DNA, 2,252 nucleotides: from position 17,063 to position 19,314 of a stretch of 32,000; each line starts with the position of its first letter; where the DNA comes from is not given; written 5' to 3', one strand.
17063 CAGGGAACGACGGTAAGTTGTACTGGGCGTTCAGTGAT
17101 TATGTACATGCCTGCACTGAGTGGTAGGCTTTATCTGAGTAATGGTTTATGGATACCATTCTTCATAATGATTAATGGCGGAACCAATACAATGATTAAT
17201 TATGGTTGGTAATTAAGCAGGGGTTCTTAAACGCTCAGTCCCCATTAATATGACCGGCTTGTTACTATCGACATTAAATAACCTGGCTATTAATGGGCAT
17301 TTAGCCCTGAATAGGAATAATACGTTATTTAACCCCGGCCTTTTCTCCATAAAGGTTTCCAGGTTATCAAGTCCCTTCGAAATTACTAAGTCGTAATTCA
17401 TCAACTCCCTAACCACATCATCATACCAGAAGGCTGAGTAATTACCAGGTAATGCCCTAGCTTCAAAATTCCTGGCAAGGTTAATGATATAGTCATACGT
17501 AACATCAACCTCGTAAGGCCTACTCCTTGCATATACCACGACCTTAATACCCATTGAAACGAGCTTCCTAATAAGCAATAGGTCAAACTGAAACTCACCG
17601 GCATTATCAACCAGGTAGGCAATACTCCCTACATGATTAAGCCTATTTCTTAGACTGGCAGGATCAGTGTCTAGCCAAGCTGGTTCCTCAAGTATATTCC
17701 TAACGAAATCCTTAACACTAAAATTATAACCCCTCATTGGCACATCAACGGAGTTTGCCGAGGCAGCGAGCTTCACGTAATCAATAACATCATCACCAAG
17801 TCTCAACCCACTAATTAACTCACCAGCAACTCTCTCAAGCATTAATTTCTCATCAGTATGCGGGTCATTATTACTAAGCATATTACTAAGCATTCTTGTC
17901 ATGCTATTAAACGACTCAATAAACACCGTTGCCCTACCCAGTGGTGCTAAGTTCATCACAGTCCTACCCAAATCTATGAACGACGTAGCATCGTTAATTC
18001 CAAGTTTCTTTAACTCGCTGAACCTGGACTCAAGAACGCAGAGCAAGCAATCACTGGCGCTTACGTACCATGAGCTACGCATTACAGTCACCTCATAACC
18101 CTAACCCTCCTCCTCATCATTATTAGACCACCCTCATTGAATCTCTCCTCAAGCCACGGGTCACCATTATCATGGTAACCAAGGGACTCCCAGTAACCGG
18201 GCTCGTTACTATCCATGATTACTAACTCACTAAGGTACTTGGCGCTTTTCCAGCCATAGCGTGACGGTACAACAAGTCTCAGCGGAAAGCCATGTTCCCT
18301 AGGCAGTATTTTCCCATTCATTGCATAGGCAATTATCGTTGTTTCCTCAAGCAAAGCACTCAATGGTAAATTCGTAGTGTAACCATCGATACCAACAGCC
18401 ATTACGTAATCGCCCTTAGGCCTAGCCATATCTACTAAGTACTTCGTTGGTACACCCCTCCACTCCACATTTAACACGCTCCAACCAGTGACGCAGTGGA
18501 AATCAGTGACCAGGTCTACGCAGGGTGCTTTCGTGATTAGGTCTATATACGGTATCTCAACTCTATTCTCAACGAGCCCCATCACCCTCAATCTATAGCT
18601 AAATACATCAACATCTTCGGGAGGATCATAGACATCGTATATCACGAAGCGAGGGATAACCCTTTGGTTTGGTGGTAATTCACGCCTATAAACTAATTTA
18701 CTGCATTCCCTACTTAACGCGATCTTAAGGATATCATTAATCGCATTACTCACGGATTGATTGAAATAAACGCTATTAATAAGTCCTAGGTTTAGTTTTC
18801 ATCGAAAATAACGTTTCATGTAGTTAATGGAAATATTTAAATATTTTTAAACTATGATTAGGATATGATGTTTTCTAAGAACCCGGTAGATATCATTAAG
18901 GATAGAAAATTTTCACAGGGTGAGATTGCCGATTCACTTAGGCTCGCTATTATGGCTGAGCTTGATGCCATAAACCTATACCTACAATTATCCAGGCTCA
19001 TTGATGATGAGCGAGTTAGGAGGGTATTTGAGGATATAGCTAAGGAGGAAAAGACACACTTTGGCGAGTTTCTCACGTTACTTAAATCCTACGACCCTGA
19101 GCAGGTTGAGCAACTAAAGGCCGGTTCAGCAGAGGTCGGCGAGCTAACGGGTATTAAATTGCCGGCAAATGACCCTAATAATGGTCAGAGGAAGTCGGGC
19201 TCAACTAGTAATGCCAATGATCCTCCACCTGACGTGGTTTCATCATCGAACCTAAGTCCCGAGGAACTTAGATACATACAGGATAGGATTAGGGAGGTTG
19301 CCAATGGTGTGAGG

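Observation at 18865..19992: Self-loading encapsulin: ferritin-like domain fused to an HK97-fold shell protein in a crenarchaeal-type context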

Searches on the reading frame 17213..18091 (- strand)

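Call 3: search_protein_families(library=pfam, proteins=[window:17213-18091:-], max_evalue=0.01)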
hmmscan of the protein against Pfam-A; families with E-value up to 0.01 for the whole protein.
window:17213-18091:- (292 aa): 1 family
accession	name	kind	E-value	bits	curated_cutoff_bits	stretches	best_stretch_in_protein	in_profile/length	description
PF01937.24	ARMT1-like_dom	-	7.9e-25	88.1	25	1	63-276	56-307/311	Damage-control phosphatase ARMT1-like domain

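Call 4: search_protein_families(library=ncbifam, proteins=[window:17213-18091:-], max_evalue=0.01)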
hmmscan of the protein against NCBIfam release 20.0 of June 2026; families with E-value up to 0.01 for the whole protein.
window:17213-18091:- (292 aa): 2 families
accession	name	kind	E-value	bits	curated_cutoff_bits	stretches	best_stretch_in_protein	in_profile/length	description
NF040824.1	damage_ctl_Phtase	equivalog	9.1e-20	71.3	440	1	68-275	61-275/282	damage-control phosphatase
NF041594.1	dam_ctlPhtase_Archglob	equivalog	5.7e-12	45.6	500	1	63-277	56-280/287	damage-control phosphatase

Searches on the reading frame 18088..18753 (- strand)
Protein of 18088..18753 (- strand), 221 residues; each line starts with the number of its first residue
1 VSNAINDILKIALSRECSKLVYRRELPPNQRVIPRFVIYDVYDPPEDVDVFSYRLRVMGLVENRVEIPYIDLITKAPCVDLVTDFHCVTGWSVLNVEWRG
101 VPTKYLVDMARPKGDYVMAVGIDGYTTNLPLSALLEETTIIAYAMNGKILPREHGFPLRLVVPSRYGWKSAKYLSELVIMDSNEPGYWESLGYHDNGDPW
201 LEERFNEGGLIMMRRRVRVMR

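Call 3: search_protein_families(library=pfam, proteins=[window:18088-18753:-], max_evalue=0.01)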
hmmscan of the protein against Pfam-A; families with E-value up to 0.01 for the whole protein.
window:18088-18753:- (221 aa): 1 family
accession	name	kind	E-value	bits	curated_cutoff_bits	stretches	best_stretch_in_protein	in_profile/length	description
PF00174.25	Oxidored_molyb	-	1.3e-37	129.5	24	1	47-188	6-169/169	Oxidoreductase molybdopterin binding domain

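Call 4: search_protein_families(library=ncbifam, proteins=[window:18088-18753:-], max_evalue=0.01)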
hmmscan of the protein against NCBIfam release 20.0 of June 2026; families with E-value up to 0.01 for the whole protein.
window:18088-18753:- (221 aa): 4 families
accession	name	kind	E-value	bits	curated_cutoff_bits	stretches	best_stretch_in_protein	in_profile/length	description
NF003767.0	PRK05363.1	equivalog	1.2e-19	70.8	207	2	125-192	191-258/320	protein-methionine-sulfoxide reductase catalytic subunit MsrP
NF052245.1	SorA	equivalog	1.9e-18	66.4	600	1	36-194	77-260/396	SorA family sulfite dehydrogenase catalytic subunit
TIGR04555.1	sulfite_DH_soxC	equivalog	9.5e-16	57.8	420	1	93-182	165-257/408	sulfite dehydrogenase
NF052247.1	SorT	equivalog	8.1e-09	34.7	570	1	130-185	195-248/387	SorT family sulfite dehydrogenase catalytic subunit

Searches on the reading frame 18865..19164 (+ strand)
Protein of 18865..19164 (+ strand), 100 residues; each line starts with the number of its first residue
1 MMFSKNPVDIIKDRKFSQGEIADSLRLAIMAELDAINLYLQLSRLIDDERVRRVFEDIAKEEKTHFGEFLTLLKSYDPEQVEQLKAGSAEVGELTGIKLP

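Call 37: search_solved_structures(query=window:18865-19164:+, max_evalue=1, show_alignments=5)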
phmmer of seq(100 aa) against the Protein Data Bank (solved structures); distinct sequences matched with E-value up to 1: 30.
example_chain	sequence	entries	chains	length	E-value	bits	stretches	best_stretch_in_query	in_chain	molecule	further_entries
5n5e_e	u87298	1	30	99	3.2e-28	101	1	3-98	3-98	PFC_05175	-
2e0z_A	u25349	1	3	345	2.7e-27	98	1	2-98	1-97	Virus-like particle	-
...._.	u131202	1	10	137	6.8e-11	45.6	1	4-86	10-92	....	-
2fzf_A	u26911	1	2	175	1e-05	29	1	20-67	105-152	hypothetical protein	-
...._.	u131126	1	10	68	3.5e-05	27.3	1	24-80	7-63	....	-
7s5c_A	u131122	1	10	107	7.3e-05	26.3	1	24-81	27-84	EncB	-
3q4n_A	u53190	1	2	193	0.00036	24.1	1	22-83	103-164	Uncharacterized protein MJ0754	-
3q4o_A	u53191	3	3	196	0.0004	23.9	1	22-82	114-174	Uncharacterized protein MJ0754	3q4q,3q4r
1vjx_A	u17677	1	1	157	0.0012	22.4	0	20-88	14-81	putative ferritin-like diiron-carboxylate protein TM1526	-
9viw_A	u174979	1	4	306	0.0014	22.2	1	20-75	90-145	Bacterioferritin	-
4z5s_A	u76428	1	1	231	0.018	18.7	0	15-82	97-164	Aldehyde decarbonylase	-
5ux1_A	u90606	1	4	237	0.023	18.3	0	18-93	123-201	tRNA-(MS(2)IO(6)A)-hydroxylase-like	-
4r42_A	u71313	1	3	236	0.045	17.4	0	19-75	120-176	Alr3090 protein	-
6j42_A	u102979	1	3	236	0.045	17.4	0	19-75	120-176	Alr3090 protein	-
3k6c_A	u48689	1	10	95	0.067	16.8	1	27-85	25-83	Uncharacterized protein NE0167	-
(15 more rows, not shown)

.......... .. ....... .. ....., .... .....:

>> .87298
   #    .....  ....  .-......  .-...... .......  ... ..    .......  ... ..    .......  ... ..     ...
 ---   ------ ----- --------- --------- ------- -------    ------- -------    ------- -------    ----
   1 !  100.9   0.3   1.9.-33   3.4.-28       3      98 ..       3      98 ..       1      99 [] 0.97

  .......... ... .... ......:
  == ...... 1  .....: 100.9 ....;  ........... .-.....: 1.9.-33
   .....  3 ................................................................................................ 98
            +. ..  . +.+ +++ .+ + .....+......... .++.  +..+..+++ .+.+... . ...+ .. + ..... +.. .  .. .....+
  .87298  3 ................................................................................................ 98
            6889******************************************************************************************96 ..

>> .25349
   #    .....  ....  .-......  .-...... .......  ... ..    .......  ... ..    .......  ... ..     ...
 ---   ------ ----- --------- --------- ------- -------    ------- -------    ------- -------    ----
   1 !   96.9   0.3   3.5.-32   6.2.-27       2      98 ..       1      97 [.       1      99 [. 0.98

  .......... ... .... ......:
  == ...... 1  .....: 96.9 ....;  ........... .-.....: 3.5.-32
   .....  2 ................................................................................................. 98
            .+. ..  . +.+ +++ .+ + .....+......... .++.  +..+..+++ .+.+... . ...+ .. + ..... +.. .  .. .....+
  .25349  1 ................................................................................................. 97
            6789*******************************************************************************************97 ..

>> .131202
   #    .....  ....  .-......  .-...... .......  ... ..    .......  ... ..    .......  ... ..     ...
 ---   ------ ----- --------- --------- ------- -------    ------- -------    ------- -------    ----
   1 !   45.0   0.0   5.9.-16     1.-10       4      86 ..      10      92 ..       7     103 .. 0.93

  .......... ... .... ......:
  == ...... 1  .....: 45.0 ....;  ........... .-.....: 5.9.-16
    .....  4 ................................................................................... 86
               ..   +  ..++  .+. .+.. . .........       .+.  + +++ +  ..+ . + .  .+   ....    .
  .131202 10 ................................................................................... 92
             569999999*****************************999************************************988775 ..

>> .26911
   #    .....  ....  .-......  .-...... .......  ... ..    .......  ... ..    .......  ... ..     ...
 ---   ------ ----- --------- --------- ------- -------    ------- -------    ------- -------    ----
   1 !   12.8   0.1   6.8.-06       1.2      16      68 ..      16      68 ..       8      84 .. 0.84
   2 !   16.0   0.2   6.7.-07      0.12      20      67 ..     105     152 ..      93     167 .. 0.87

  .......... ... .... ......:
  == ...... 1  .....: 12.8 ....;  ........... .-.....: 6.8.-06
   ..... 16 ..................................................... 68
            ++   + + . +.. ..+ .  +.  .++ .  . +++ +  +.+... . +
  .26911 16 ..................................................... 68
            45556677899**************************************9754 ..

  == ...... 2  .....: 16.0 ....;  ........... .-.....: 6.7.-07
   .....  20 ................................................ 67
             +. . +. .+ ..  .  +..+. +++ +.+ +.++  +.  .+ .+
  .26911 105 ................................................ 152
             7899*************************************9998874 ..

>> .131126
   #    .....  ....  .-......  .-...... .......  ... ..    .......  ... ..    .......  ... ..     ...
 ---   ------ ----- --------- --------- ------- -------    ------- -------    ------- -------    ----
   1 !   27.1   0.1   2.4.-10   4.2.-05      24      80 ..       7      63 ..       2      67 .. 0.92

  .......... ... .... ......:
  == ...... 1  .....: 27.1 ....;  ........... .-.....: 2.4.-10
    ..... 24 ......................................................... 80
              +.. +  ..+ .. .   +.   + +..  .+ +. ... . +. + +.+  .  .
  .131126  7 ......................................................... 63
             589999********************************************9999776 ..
